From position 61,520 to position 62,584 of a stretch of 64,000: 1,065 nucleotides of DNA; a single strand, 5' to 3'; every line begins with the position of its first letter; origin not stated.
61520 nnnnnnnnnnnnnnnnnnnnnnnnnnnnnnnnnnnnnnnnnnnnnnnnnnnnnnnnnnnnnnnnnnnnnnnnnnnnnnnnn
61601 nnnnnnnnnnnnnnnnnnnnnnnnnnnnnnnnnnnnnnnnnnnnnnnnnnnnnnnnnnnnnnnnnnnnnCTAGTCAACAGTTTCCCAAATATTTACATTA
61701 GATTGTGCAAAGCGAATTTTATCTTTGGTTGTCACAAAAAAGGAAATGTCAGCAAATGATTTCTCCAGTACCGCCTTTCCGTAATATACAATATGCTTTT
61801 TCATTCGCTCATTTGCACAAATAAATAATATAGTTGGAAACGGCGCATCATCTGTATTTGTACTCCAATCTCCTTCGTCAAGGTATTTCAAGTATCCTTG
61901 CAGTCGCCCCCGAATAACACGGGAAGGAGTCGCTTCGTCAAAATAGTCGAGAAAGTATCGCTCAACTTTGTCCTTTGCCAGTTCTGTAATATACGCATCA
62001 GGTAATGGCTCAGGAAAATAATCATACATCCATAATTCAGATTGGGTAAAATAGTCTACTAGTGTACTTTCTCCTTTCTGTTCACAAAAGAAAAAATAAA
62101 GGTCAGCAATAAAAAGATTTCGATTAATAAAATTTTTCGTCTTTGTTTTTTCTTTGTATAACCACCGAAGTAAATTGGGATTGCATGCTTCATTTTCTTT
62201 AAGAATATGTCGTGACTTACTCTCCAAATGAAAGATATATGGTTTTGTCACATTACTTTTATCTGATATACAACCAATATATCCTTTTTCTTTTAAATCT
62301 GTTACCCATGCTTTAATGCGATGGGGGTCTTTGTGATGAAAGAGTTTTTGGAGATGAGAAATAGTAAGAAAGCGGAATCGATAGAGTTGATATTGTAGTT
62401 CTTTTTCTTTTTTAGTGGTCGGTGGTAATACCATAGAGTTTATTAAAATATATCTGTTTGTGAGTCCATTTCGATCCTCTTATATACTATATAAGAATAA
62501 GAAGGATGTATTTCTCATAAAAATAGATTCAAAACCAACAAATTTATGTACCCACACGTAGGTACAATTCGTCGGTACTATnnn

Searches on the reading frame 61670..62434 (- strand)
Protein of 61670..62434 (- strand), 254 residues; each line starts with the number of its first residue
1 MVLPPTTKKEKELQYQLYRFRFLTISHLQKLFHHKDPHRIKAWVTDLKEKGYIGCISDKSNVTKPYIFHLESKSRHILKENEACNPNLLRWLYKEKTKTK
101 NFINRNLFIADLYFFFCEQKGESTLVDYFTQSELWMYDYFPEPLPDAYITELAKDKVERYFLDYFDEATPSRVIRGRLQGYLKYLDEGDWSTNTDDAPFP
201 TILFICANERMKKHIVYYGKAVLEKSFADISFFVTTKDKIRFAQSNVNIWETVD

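Call 13: search_protein_families(library=pfam, proteins=[window:61670-62434:-], max_evalue=0.01)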
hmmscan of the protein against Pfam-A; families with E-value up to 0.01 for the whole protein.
window:61670-62434:- (254 aa): 1 family
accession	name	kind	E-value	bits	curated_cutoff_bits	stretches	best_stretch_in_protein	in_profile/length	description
PF13814.12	Replic_Relax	-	0.001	19.7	25.3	1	17-190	4-181/191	Replication-relaxation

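Call 58: search_protein_families(library=phrogs, proteins=[window:61670-62434:-], max_evalue=0.01)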
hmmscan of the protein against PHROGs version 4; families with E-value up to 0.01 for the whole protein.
window:61670-62434:- (254 aa): 2 families
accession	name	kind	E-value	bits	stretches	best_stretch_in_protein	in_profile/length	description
phrog_2190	-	DNA, RNA and nucleotide metabolism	0.0023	18.8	0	8-214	3-177/197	replication initiation protein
phrog_9381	-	DNA, RNA and nucleotide metabolism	0.0077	16.6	0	145-228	178-268/288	replication initiation by nicking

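Call 85: find_related_loci(query=A5, collection=viral_contigs, flank=5000)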
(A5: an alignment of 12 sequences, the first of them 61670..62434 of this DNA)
Query A5 (254 aa) in viral_contigs; peptide patterns used: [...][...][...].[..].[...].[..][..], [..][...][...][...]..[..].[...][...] (x = any residue, [..] = any of these).
109 stretches matched a pattern, but none encodes a relative of the query by tblastn (E <= 1e-3).

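Call 86: find_homologous_proteins(query=window:61670-62434:-, max_evalue=1e-10)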
Query window:61670-62434:- (254 aa): 23 proteins with E <= 1e-10 among 172 candidates.
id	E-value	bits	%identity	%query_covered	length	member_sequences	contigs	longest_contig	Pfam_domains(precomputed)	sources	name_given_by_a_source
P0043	2.0e-172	590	100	100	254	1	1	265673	-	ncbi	-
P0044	4.5e-84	300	78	64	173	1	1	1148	-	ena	-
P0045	3.6e-82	294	54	99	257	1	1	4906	PF13814.13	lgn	-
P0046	1.3e-80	289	51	100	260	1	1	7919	-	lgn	-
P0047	1.1e-79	286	52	100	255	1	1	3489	PF13814.13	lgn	-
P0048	2.7e-78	281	51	100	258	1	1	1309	-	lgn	-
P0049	5.6e-78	280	51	99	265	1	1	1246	-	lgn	-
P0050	3.0e-77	278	50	100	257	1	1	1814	-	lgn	-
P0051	1.2e-74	269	50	100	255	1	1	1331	-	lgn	-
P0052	2.3e-73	265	50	100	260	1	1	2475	-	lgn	-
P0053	2.5e-71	258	47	100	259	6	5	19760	PF13814.13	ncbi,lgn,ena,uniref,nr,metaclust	ncbi:hypothetical protein A2866_00125 [Candidatus Roizmanbacteria bacterium RIFCSPHIGHO2_01_FULL_39_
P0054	1.0e-70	256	51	98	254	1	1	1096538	PF13814.13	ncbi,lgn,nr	ncbi:MAG: replication-relaxation family protein [Candidatus Daviesbacteria bacterium]|nr:replication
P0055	5.9e-70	254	47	99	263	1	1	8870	PF13814.13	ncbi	ncbi:hypothetical protein BH09PAT1_BH09PAT1_3220 [soil metagenome]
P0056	7.3e-70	254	49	98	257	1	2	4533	PF13814.13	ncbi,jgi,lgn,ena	-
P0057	1.0e-68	250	46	100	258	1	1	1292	PF13814.13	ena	-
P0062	1.1e-66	243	45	100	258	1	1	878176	PF13814.13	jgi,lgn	-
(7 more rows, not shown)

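Call 87: find_encoding_contigs(protein=P0054, flank=8000, max_places=4)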
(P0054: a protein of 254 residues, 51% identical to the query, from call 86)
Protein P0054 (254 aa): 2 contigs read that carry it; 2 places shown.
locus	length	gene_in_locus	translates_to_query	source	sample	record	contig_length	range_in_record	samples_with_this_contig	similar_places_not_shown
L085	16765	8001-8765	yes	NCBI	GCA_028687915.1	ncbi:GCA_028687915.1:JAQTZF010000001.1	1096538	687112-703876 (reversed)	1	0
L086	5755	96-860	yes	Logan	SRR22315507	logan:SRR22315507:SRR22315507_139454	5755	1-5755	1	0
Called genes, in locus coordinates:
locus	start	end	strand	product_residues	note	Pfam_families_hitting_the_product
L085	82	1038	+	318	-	PF01207:Dus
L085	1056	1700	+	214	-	PF01569:PAP2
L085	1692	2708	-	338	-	PF01933:CofD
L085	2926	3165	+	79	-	-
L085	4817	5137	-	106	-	-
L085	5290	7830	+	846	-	PF26449:DUF8128, PF01935:DUF87 (weak), PF10412:TrwB_AAD_bind (faint), PF12696:TraG-D_C (weak)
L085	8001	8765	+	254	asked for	PF13814:Replic_Relax (weak)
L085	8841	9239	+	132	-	PF04120:Iron_permease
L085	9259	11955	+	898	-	PF00690:Cation_ATPase_N, PF00122:E1-E2_ATPase, PF13246:Cation_ATPase, PF00702:Hydrolase, PF00689:Cation_ATPase_C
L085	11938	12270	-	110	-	PF03083:MtN3_slv (weak)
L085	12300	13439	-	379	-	PF00534:Glycos_transf_1, PF13692:Glyco_trans_1_4, PF20706:GT4-conflict (weak)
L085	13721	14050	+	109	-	PF04956:TrbC, PF18895:T4SS_pilin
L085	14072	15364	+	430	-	PF18895:T4SS_pilin, PF19597:TrbL_4 (faint)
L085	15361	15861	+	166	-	-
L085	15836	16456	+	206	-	PF26593:TraC-like (weak)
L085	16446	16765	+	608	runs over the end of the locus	PF01935:DUF87, PF12846:AAA_10, PF19044:P-loop_TraG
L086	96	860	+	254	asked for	PF13814:Replic_Relax (weak)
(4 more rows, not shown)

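Call 88: find_encoding_contigs(protein=P0062, flank=8000, max_places=4)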
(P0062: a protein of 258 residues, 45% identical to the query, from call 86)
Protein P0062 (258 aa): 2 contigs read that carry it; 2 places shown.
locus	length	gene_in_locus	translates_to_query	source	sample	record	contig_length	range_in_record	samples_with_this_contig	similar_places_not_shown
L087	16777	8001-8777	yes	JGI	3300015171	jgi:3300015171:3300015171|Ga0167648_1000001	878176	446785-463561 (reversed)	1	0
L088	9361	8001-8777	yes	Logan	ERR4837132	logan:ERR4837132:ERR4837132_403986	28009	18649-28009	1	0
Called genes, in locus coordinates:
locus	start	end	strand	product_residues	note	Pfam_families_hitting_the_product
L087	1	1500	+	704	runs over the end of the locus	PF00122:E1-E2_ATPase, PF00702:Hydrolase, PF08282:Hydrolase_3 (faint)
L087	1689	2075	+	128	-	-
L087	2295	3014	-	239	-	PF01569:PAP2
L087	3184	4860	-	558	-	PF00239:Resolvase, PF07508:Recombinase (weak)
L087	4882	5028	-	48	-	-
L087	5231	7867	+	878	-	PF26449:DUF8128, PF10412:TrwB_AAD_bind (faint), PF12696:TraG-D_C (weak)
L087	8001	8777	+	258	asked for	PF13814:Replic_Relax (weak)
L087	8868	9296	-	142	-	-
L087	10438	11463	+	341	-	-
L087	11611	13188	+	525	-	PF12161:HsdM_N, PF02384:N6_Mtase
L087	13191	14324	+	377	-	PF01420:Methylase_S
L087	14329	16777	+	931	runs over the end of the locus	PF04313:HSDR_N, PF04851:ResIII, PF00270:DEAD, PF18766:SWI2_SNF2, PF22679:T1R_D3-like, PF12008:EcoR124_C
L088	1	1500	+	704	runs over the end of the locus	PF00122:E1-E2_ATPase, PF00702:Hydrolase, PF08282:Hydrolase_3 (faint)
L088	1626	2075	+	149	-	-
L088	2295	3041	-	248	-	PF01569:PAP2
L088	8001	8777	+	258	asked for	PF13814:Replic_Relax (weak)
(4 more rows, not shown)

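Call 89: find_encoding_contigs(protein=P0053, flank=8000, max_places=6)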
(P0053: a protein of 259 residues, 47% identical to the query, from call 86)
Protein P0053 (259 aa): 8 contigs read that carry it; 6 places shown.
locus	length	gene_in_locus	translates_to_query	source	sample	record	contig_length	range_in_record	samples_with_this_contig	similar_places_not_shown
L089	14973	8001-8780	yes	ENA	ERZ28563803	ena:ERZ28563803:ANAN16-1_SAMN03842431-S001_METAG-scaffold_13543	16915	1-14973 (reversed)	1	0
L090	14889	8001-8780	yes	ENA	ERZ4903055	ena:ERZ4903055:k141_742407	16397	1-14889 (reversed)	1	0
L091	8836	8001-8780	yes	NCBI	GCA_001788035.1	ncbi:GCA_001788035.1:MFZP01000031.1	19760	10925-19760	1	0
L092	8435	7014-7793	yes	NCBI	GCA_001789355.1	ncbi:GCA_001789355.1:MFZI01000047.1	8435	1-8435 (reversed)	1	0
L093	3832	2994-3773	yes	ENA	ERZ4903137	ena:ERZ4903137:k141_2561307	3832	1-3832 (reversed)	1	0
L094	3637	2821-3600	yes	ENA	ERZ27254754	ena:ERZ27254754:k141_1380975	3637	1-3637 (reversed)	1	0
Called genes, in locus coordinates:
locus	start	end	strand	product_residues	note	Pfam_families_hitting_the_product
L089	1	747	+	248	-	PF01975:SurE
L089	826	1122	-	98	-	-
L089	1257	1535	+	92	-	-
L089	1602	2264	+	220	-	-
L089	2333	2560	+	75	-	PF18929:DUF5678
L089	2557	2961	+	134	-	-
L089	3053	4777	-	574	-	PF00239:Resolvase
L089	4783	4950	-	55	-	-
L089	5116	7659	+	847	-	-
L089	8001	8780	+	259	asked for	PF13814:Replic_Relax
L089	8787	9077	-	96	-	-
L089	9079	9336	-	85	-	-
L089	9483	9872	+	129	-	PF05635:23S_rRNA_IVP (weak), PF22296:bAvd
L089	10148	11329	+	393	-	PF00078:RVT_1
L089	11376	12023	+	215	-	-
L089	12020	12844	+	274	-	PF08843:AbiEii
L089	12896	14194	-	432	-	PF13173:AAA_14, PF13635:DUF4143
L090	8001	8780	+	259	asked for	PF13814:Replic_Relax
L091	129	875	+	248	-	PF01975:SurE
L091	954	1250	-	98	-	-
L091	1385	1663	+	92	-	-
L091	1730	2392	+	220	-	-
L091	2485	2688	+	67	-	PF18929:DUF5678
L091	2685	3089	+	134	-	-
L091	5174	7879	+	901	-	PF26449:DUF8128, PF01935:DUF87 (weak), PF10412:TrwB_AAD_bind (faint), PF12696:TraG-D_C (weak)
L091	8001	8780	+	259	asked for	PF13814:Replic_Relax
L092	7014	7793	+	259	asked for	PF13814:Replic_Relax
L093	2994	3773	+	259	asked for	PF13814:Replic_Relax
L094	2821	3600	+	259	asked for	PF13814:Replic_Relax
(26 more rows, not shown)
